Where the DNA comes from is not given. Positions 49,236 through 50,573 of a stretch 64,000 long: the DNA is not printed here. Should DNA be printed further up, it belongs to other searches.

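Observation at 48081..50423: Island cargo: a tightly coupled three-gene operon encoding only membrane proteins of no recognisable family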

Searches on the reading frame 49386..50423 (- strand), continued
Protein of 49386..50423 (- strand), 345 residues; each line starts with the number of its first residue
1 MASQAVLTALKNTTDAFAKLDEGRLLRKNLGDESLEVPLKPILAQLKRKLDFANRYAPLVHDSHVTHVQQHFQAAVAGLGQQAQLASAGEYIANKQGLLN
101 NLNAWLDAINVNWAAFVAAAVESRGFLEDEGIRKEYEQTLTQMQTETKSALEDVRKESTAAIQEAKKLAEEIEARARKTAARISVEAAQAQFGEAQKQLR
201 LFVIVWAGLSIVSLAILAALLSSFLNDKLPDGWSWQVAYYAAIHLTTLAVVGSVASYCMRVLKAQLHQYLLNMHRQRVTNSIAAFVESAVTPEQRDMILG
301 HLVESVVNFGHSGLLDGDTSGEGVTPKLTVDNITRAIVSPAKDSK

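Call 33: search_protein_families(library=pfam, proteins=[L014:3787-7833:+, L023:9254-13552:+, L013:2890-5418:+, L013:5427-7988:+, L012:6037-7551:+, L038:3787-5913:-, L031:4205-6463:+], max_evalue=0.001)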
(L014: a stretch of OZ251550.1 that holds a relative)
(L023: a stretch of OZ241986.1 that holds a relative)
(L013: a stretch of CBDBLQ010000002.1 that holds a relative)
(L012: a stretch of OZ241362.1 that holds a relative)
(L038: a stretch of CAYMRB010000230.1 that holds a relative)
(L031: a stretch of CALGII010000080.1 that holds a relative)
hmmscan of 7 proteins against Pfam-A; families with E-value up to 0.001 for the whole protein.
L014:3787-7833:+ (1348 aa): 5 families
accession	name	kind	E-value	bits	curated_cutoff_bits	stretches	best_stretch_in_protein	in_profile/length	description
PF07669.17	Eco57I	-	4.9e-20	72.8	25.3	2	585-810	2-89/171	Eco57I restriction-modification methylase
PF02384.22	N6_Mtase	-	2.3e-07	30.9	20.4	0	432-453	21-42/311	N-6 DNA Methylase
PF20464.3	MmeI_N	-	9.6e-05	23.2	27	1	84-191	26-137/181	MmeI, N-terminal domain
PF20473.4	MmeI_Mtase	-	0.00038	20.2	27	0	493-609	16-88/259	MmeI, DNA-methyltransferase domain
PF20465.4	MmeI_hel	-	0.00053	21.1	27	0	274-356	5-75/75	MmeI, helicase spacer domain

L023:9254-13552:+ (1432 aa): 5 families
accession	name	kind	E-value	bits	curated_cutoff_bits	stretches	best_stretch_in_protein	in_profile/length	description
PF07669.17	Eco57I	-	1.4e-25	90.8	25.3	1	860-1136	2-154/171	Eco57I restriction-modification methylase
PF12950.13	TaqI_C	-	1.2e-11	45.3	26.5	1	1258-1371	4-118/118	TaqI-like C-terminal specificity domain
PF02384.22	N6_Mtase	-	3e-06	27.2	20.4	0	762-800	31-69/311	N-6 DNA Methylase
PF20473.4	MmeI_Mtase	-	3e-05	23.8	27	1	767-881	9-85/259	MmeI, DNA-methyltransferase domain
PF20465.4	MmeI_hel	-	0.00029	22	27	0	538-572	35-75/75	MmeI, helicase spacer domain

L013:2890-5418:+ (842 aa): 5 families
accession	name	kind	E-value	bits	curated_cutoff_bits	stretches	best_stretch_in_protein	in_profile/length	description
PF04851.21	ResIII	-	6.2e-38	130.7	22.5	1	187-339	4-163/164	Type III restriction enzyme, res subunit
PF18766.7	SWI2_SNF2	-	3.9e-15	56.6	26.7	1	190-353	1-159/221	SWI2/SNF2 ATPase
PF00270.35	DEAD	-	8.1e-12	45.6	26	1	190-338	3-160/167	DEAD/DEAH box helicase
PF04313.20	HSDR_N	-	2.5e-07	31.2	25.1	1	51-118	120-195/198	Type I restriction enzyme R protein N terminus (HSDR_N)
PF13588.12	HSDR_N_2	-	7.6e-07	29.6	25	1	54-119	34-100/110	Type I restriction enzyme R protein N terminus (HSDR_N)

L013:5427-7988:+ (853 aa): 4 families
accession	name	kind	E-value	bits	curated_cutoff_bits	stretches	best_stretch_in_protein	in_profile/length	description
PF02384.22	N6_Mtase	-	1.1e-49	169.9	20.4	1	133-403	4-271/311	N-6 DNA Methylase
PF01420.25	Methylase_S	-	5.4e-11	43.4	22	1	654-815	2-147/168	Type I restriction modification DNA specificity domain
PF07669.17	Eco57I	-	3.3e-05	24.5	25.3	1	259-340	71-160/171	Eco57I restriction-modification methylase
PF01170.24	UPF0020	-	4.3e-05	23.7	22.3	1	165-331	20-183/197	RMKL-like, methyltransferase domain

L012:6037-7551:+ (504 aa): 1 family
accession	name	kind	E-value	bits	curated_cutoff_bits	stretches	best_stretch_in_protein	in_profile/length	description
PF02661.23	Fic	-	1.3e-15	58.4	24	1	143-256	5-93/93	Fic/DOC family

L038:3787-5913:- (708 aa): 3 families
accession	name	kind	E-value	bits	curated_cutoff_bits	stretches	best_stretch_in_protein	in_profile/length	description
PF00884.28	Sulfatase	-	9.2e-59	199.6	25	1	32-449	1-300/301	Sulfatase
PF01663.27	Phosphodiest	-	5.3e-09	36.6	23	1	35-104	2-70/342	Type I phosphodiesterase / nucleotide pyrophosphatase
PF16347.10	SGSH_C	-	8.8e-06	26.4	29.3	1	404-530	8-132/154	N-sulphoglucosamine sulphohydrolase, C-terminal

L031:4205-6463:+ (752 aa): 1 family
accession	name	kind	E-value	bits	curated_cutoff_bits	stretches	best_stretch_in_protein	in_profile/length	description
PF18962.6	Por_Secre_tail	-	1.8e-12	47.8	27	1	674-748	2-73/75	Secretion system C-terminal sorting domain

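Call 34: predict_structure(alignment_id=A1)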
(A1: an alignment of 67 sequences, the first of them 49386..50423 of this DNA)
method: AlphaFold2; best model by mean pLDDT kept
length: 345 residues; sequences in the alignment: 67
mean_pLDDT: 83.3   pTM: 0.47
mean pLDDT of the five models: 83.3, 81.4, 80.7, 80.4, 80.2
residues with pLDDT >= 90: 176; 70-90: 116; 50-70: 20; < 50: 33
segments of 3 or more residues with pLDDT < 50: 313-335, 337-345
pLDDT, mean of each block of 10 residues (from residue 1): 95 97 90 89 97 97 97 97 92 94 97 95 79 82 92 92 86 64 65 84 94 95 89 86 92 92 88 81 72 75 70 48 43 46 44
secondary structure, 60 per line:
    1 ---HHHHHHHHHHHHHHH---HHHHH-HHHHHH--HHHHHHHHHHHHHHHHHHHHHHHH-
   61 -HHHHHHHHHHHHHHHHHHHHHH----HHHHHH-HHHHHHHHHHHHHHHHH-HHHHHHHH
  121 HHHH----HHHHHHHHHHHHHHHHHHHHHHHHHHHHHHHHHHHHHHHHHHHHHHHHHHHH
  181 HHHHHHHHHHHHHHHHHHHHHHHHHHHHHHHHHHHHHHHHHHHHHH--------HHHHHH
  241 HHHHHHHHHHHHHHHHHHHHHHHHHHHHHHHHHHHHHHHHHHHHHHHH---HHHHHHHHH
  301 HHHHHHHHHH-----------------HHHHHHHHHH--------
elements in order: H4-18 H22-26 H28-33 H36-59 H62-83 H88-93 H95-111 H113-124 H129-226 H235-288 H292-310 H328-337

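Call 42: search_protein_families(library=pfam, proteins=[L008:1649-2395:+, L007:1611-2423:+, L007:2584-3150:+, L001:1767-2267:-, L001:3753-3971:+, L004:5377-5907:+, L001:704-1396:+], max_evalue=0.01)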
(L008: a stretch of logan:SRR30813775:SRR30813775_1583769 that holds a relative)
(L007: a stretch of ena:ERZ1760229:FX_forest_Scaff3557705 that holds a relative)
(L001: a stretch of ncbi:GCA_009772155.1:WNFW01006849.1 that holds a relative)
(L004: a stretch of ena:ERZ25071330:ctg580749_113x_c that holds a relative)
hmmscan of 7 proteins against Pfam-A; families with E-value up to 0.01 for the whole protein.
L008:1649-2395:+ (248 aa): 1 family
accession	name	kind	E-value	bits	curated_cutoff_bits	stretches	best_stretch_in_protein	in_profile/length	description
PF20066.5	Glyoxalase_8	-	0.00065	20.2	23.7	1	9-53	6-55/143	Glyoxalase superfamily protein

L007:1611-2423:+ (270 aa): 1 family
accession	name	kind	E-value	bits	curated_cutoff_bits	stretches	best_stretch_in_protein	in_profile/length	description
PF14337.13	Abi_alpha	-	2.2e-40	139.2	29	1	61-264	2-196/196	Abortive infection alpha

L007:2584-3150:+ (189 aa): 1 family
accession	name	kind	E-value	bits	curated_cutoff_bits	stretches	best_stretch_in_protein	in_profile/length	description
PF03772.21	Competence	-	5.3e-28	98.6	23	1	6-159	99-266/270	Competence protein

L001:1767-2267:- (166 aa): 0 families

L001:3753-3971:+ (72 aa): 0 families

L004:5377-5907:+ (176 aa): 0 families

L001:704-1396:+ (230 aa): 1 family
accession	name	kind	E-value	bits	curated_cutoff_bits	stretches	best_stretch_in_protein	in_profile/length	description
PF06114.19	Peptidase_M78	-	9.3e-15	55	22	1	66-152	14-97/123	IrrE N-terminal-like domain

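Call 47: search_protein_families(library=pfam, alignment_id=A2, max_evalue=0.00001)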
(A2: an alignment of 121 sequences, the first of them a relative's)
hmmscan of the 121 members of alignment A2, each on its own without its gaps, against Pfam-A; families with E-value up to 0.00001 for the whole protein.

A. member 1, L007:61-435:+ (124 aa): 0 families

B. families by the number of members that match (of 121 scanned): 82 families (the first 25 are shown)
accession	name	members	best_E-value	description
PF02384.22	N6_Mtase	2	1.1e-49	N-6 DNA Methylase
PF01420.25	Methylase_S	2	2.6e-30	Type I restriction modification DNA specificity domain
PF02661.23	Fic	2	1.4e-19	Fic/DOC family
PF09572.16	RE_XamI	1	9e-115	XamI restriction endonuclease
PF00146.26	NADHdh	1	3.1e-97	NADH dehydrogenase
PF01653.23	DNA_ligase_aden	1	6.6e-91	NAD-dependent DNA ligase adenylation domain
PF00834.25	Ribul_P_3_epim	1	1.6e-79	Ribulose-phosphate 3 epimerase family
PF12873.12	DUF3825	1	9.3e-70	Domain of unknown function (DUF3825)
PF00171.27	Aldedh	1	1.6e-69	Aldehyde dehydrogenase family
PF04069.17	OpuAC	1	2.5e-54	Substrate binding domain of ABC-type glycine betaine transport system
PF00009.33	GTP_EFTU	1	7.2e-53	Elongation factor Tu GTP binding domain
PF14376.11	Haem_bd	1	7.1e-50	Haem-binding domain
PF00496.27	SBP_bac_5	1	7.3e-50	Bacterial extracellular solute-binding proteins, family 5 Middle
PF00557.29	Peptidase_M24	1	3e-49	Metallopeptidase family M24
PF06421.17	LepA_C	1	9.9e-47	GTP-binding protein LepA C-terminus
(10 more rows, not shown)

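Call 48: search_protein_families(library=padloc, alignment_id=A2, max_evalue=0.00001)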
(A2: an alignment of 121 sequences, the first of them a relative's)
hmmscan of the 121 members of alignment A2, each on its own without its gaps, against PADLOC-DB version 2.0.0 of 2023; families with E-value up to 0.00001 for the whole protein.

A. member 1, L007:61-435:+ (124 aa): 0 families

B. families by the number of members that match (of 121 scanned): 231 families (the first 25 are shown)
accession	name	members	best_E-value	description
PDLC04134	mad2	4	2e-33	mads_2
PDLC03267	MTase_II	3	3.7e-38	Type II methyltransferase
PDLC03335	MTase_II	3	2.3e-13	Type II methyltransferase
PDLC03021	MTase_I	2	2.1e-95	Type I methyltransferase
PDLC03127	Specificity_I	2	8.3e-60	Type I specificity subunit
PDLC03026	MTase_I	2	5.2e-59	Type I methyltransferase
PDLC03025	MTase_I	2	9.6e-49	Type I methyltransferase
PDLC03107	Specificity_I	2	7.7e-46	Type I specificity subunit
PDLC03188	Specificity_I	2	2.5e-44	Type I specificity subunit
PDLC03162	Specificity_I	2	7e-44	Type I specificity subunit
PDLC04137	mad5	2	1.4e-43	mads_5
PDLC03100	Specificity_I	2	1.9e-43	Type I specificity subunit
PDLC03189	Specificity_I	2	3.9e-40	Type I specificity subunit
PDLC03079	Specificity_I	2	8.1e-39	Type I specificity subunit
PDLC03109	Specificity_I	2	1.5e-38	Type I specificity subunit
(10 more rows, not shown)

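Call 49: search_protein_families(library=padloc, proteins=[L023:9254-13552:+, L023:13552-14454:+, L023:14568-17015:+, L023:7003-7473:+, L023:6674-7006:+, L014:1848-3323:+, L014:3787-7833:+, L014:9265-10152:+, L025:6016-6903:+, L025:7125-7910:-], max_evalue=0.00001)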
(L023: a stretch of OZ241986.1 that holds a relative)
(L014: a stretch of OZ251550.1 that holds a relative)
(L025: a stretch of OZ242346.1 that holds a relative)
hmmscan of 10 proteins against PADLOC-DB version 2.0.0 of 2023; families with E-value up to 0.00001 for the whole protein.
L023:9254-13552:+ (1432 aa): 43 families (the best 25 are shown)
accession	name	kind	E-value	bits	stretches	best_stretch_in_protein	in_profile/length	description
PDLC02643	DrmMI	-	2.1e-83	279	2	680-1118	534-932/1347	DrmMI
PDLC02638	DrmMI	-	1.4e-62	210.1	2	774-1075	595-889/935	DrmMI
PDLC03620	REase_MTase_IIG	-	8.1e-57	190.6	2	772-1071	598-868/1378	Type IIG restriction enzyme-methyltransferase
PDLC03613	REase_MTase_IIG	-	7.4e-56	187.5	3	775-1087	494-777/1250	Type IIG restriction enzyme-methyltransferase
PDLC03622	REase_MTase_IIG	-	1.1e-38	130.4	3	774-908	510-647/1524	Type IIG restriction enzyme-methyltransferase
PDLC02645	DrmMI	-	3.8e-35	119.3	2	774-922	590-730/772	DrmMI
PDLC03609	REase_MTase_IIG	-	5.5e-34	115.1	3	1031-1171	542-669/1066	Type IIG restriction enzyme-methyltransferase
PDLC03618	REase_MTase_IIG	-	2.1e-33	112.8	2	774-1104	590-915/1429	Type IIG restriction enzyme-methyltransferase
PDLC02644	DrmMI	-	2.9e-33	112.9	1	774-1072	106-396/988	DrmMI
PDLC02639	DrmMI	-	2.9e-25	86.7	1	853-912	335-394/803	DrmMI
PDLC03614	REase_MTase_IIG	-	6.4e-25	85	1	468-907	300-683/1584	Type IIG restriction enzyme-methyltransferase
PDLC03611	REase_MTase_IIG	-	3.3e-24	82.4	2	776-917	550-666/1532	Type IIG restriction enzyme-methyltransferase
PDLC03629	REase_MTase_IIG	-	2.8e-23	79.7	1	694-912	373-543/1182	Type IIG restriction enzyme-methyltransferase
PDLC03612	REase_MTase_IIG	-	5.8e-22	75.7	1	702-1146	447-893/1247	Type IIG restriction enzyme-methyltransferase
PDLC03604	REase_MTase_IIG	-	6.1e-21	72.2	2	1054-1135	531-615/1011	Type IIG restriction enzyme-methyltransferase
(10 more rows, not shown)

L023:13552-14454:+ (300 aa): 1 family
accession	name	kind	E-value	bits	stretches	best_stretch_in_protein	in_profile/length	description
PDLC03514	REase_II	-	8.3e-06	23.3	0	111-285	176-342/386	Type II restriction enzyme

L023:14568-17015:+ (816 aa): 13 families
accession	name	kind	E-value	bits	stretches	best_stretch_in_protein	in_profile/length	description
PDLC01075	C3a139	-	1.1e-45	154.4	1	102-812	4-635/948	HKD+Snf2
PDLC02623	DrmD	-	9.8e-15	51.4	1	384-457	119-193/1040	DrmD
PDLC02621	DrmD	-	1.7e-14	51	2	360-432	117-188/1040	DrmD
PDLC02619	DrmD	-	3.1e-12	43.5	0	360-478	28-148/872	DrmD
PDLC00631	ZorD1|ZorD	-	2e-09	33.8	1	352-431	429-513/1071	"SWI2/SNF2 helicase, Mrr-like nuclease"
PDLC03830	ZacC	-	5.5e-09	33.2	0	360-414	8-63/1019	-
PDLC02843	DpdE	-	2.2e-08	30.5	1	380-512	175-302/1091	DpdE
PDLC02632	DrmD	-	2.5e-08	30.9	1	358-432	117-190/662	DrmD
PDLC02633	DrmD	-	9e-08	28.5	0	358-431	119-191/839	DrmD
PDLC02572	DrmA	-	9.8e-08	28.4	1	359-433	113-186/1043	DrmA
PDLC00633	ZorD1|ZorD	-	5.1e-07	26.1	0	353-431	434-511/908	"SWI2/SNF2 helicase, Mrr-like nuclease"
PDLC02622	DrmD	-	6.7e-07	26.5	1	359-432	117-189/422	DrmD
PDLC04556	PDC-M27C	-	2.8e-06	23.9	0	454-526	189-259/892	-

L023:7003-7473:+ (156 aa): 0 families

L023:6674-7006:+ (110 aa): 0 families

L014:1848-3323:+ (491 aa): 0 families

L014:3787-7833:+ (1348 aa): 28 families (the best 25 are shown)
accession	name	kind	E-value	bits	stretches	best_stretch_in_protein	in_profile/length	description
PDLC02643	DrmMI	-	1.3e-86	289.7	2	432-805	551-878/1347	DrmMI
PDLC03613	REase_MTase_IIG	-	1.1e-74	249.8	3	19-412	23-404/1250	Type IIG restriction enzyme-methyltransferase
PDLC02638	DrmMI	-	1.2e-60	203.7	2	432-806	550-882/935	DrmMI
PDLC03620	REase_MTase_IIG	-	1.7e-58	196.2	3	426-675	548-771/1378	Type IIG restriction enzyme-methyltransferase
PDLC03622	REase_MTase_IIG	-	3.5e-52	175.1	3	432-632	458-646/1524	Type IIG restriction enzyme-methyltransferase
PDLC02645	DrmMI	-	3e-38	129.6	2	432-674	545-756/772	DrmMI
PDLC03618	REase_MTase_IIG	-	1.5e-34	116.5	2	432-636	545-719/1429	Type IIG restriction enzyme-methyltransferase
PDLC02644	DrmMI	-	3.6e-31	105.9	1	429-635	58-234/988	DrmMI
PDLC03611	REase_MTase_IIG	-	7.5e-31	104.5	3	762-917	906-1055/1532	Type IIG restriction enzyme-methyltransferase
PDLC03614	REase_MTase_IIG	-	5.3e-30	101.8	2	761-934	920-1086/1584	Type IIG restriction enzyme-methyltransferase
PDLC03629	REase_MTase_IIG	-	4.9e-28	95.5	1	430-631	375-537/1182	Type IIG restriction enzyme-methyltransferase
PDLC02639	DrmMI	-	1.3e-27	94.4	1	577-631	334-388/803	DrmMI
PDLC03609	REase_MTase_IIG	-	2.4e-22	76.6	1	275-519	231-458/1066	Type IIG restriction enzyme-methyltransferase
PDLC02646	DrmMI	-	1.5e-21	74.2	1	576-694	44-150/792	DrmMI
PDLC03604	REase_MTase_IIG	-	3e-19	66.6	1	493-606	385-471/1011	Type IIG restriction enzyme-methyltransferase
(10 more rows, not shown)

L014:9265-10152:+ (295 aa): 9 families
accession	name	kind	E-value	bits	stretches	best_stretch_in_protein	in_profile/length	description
PDLC04836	PDC-S04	-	1.7e-36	123.6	1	41-224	30-217/244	-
PDLC04837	PDC-S04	-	2.2e-31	107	1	39-231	28-220/234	-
PDLC04840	PDC-S04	-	2e-29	100.9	1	33-218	9-199/227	-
PDLC03963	SoFic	-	1.6e-27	94.8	1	40-223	60-248/361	-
PDLC04839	PDC-S04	-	2.4e-12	45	1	76-234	37-201/205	-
PDLC04966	PDC-S24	-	3.1e-10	37.5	1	83-192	221-335/497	-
PDLC04838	PDC-S04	-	2.3e-07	28.8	1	158-236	127-203/209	-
PDLC04841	PDC-S04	-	2.7e-06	25.2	0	105-248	148-281/292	-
PDLC04842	PDC-S04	-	4.3e-06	24.6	0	155-248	92-183/202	-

L025:6016-6903:+ (295 aa): 0 families

L025:7125-7910:- (261 aa): 0 families

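Call 71: search_dna_similar(query=window:49386-50423:-, collection=plasmids, mode=protein, max_evalue=0.001)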
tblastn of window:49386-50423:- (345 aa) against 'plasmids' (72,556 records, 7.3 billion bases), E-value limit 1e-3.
No match.

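Call 72: search_dna_similar(query=window:49386-50423:-, collection=phages, mode=protein, max_evalue=0.001)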
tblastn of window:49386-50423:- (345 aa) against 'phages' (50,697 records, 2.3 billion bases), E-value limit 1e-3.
No match.

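Call 88: fold_search(model_id=the predicted structure, library=pdb)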
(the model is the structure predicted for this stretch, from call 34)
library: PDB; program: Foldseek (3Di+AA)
matches with E <= 10: 431; with E <= 0.001: 0
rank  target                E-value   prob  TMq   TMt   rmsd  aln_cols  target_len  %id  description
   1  8iyj_V7               1.2e-01  0.23  0.14  0.14  25.8       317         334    9  Cryo-EM structure of the 48-nm repeat doublet microtubule from mouse sperm (released 2023-07-05)
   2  8i7r_A1               1.4e-01  0.72  0.26  0.28  28.3       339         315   11  In situ structure of axonemal doublet microtubules in mouse sperm with 48-nm repeat (released 2023-10-11)
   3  8iyj_A1               1.9e-01  0.25  0.15  0.15  25.9       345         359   11  Cryo-EM structure of the 48-nm repeat doublet microtubule from mouse sperm (released 2023-07-05)
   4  9fqr_A0               2.1e-01  0.20  0.16  0.14  27.6       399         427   11  96-nm repeat of axonemal doublet microtubules from bovine sperm (released 2025-03-26)
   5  9fqr_Dy               2.2e-01  0.25  0.17  0.19  24.1       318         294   10  96-nm repeat of axonemal doublet microtubules from bovine sperm (released 2025-03-26)
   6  8iyj_V6               2.3e-01  0.30  0.19  0.18  29.1       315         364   10  Cryo-EM structure of the 48-nm repeat doublet microtubule from mouse sperm (released 2023-07-05)
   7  7rro_B3               2.4e-01  0.18  0.16  0.15  28.2       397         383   10  Structure of the 48-nm repeat doublet microtubule from bovine tracheal cilia (released 2021-10-27)
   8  8i7r_A2               2.5e-01  0.38  0.21  0.20  26.0       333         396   14  In situ structure of axonemal doublet microtubules in mouse sperm with 48-nm repeat (released 2023-10-11)
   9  8to0_g                2.5e-01  0.12  0.13  0.12  26.4       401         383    9  48-nm repeating structure of doublets from mouse sperm flagella (released 2023-11-01)
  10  8otz_Ct               3.0e-01  0.16  0.16  0.15  27.8       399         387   11  48-nm repeat of the native axonemal doublet microtubule from bovine sperm (released 2023-11-22)
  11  8i7o_A2               3.1e-01  0.57  0.25  0.25  27.5       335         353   13  In situ structure of axonemal doublet microtubules in mouse sperm with 16-nm repeat (released 2023-10-11)
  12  9cpb_5T               3.3e-01  0.14  0.13  0.15  23.2       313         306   13  Atomic model of bovine Fallopian tube cilia doublet microtubule (48-nm periodicity) (released 2024-10-30)
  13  8otz_Cr               3.3e-01  0.13  0.13  0.12  26.7       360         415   11  48-nm repeat of the native axonemal doublet microtubule from bovine sperm (released 2023-11-22)
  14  9cpb_5R               3.4e-01  0.20  0.16  0.15  25.4       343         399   11  Atomic model of bovine Fallopian tube cilia doublet microtubule (48-nm periodicity) (released 2024-10-30)
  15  2kvp_MODEL_1_A        3.8e-01  0.80  0.20  0.36   7.9       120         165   14  Solution Structure of the R10 Domain of Talin (released 2010-05-05)
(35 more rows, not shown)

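Call 90: find_related_loci(query=A1, collection=metagenome_contigs, flank=5000)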
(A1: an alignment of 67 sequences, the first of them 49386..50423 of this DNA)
Query A1 (345 aa) in metagenome_contigs; peptide patterns used: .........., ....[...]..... (x = any residue, [..] = any of these).
406 stretches matched a pattern; 56 encode a relative of the query (tblastn E <= 1e-3); 56 distinct loci.
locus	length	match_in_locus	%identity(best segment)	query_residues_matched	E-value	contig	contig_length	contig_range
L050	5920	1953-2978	62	1-343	4e-142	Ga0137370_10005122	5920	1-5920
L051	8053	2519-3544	62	1-343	1e-141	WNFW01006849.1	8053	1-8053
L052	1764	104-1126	52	1-343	2e-119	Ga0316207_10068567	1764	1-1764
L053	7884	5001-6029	50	1-344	7e-103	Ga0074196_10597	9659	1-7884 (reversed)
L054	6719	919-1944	44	1-344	5e-96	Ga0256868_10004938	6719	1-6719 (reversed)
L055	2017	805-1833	46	1-344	5e-101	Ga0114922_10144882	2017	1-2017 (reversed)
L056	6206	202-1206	46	1-337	1e-95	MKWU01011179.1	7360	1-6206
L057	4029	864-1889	44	1-344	1e-93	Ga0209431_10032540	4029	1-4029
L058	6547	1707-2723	47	1-340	7e-93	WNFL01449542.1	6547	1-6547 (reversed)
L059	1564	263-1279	44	1-341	2e-98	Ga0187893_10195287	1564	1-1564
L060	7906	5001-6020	49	1-341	6e-92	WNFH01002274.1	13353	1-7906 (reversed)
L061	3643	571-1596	47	1-342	3e-92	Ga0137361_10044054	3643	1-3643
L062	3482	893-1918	47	1-342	2e-92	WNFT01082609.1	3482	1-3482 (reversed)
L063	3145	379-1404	47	1-342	2e-92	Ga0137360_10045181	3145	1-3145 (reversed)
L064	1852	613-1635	44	1-342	1e-95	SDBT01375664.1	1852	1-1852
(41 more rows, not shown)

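Call 91: find_related_loci(query=A1, collection=viral_contigs, flank=6000)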
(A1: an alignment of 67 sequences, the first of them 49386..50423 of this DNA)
Query A1 (345 aa) in viral_contigs; peptide patterns used: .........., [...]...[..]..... (x = any residue, [..] = any of these).
45 stretches matched a pattern, but none encodes a relative of the query by tblastn (E <= 1e-3).

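Call 96: search_solved_structures(query=L031:9016-9390:+, max_evalue=0.01)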
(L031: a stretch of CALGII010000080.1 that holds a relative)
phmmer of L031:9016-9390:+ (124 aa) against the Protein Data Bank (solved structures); distinct sequences matched with E-value up to 0.01: 1.
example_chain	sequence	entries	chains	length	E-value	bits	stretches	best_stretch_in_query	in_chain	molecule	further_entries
8v6t_A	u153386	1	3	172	0.0024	21.3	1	2-94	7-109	Molecular chaperone Tir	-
